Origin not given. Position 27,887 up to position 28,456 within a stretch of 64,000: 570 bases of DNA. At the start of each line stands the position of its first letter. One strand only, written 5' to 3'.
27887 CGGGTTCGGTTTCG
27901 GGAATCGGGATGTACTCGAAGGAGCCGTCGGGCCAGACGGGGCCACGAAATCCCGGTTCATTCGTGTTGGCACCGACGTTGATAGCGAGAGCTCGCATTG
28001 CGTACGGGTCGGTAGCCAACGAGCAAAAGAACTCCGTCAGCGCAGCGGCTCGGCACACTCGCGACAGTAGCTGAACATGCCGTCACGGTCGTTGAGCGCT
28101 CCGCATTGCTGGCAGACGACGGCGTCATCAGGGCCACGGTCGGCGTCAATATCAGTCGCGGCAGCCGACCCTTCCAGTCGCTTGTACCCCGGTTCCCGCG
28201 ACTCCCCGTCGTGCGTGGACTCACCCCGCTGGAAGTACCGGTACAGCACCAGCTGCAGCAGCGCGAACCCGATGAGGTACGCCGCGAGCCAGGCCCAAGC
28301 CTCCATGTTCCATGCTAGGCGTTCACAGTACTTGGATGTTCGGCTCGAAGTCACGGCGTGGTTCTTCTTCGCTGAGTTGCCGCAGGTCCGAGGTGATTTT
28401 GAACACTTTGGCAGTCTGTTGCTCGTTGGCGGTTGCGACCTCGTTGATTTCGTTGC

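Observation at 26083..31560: Divergent KaiC-centred gene cluster: two KaiC-family ATPases, an uncharacterised (Nmad3-like?) protein, a Zn-ribbon membrane protein and a pseudo-receiver/PAS histidine kinase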

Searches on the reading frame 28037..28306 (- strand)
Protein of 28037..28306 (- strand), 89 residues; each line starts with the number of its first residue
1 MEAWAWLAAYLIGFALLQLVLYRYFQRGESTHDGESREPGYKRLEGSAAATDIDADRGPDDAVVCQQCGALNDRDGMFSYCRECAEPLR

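Call 3: search_protein_families(library=pfam, proteins=[window:28037-28306:-], max_evalue=0.01)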
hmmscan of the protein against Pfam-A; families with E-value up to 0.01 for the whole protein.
window:28037-28306:- (89 aa): 1 family
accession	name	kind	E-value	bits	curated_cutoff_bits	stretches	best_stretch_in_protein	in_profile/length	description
PF24463.1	DUF7577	-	1.5e-11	44.1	28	1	61-89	1-27/27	Domain of unknown function (DUF7577)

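Call 4: search_protein_families(library=ncbifam, proteins=[window:28037-28306:-], max_evalue=0.01)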
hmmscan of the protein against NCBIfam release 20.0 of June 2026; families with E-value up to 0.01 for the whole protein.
window:28037-28306:- (89 aa): 0 families

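Call 6: search_protein_families(library=padloc, proteins=[window:28037-28306:-], max_evalue=0.01)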
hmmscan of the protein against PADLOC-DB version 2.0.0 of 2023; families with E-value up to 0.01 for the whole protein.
window:28037-28306:- (89 aa): 0 families
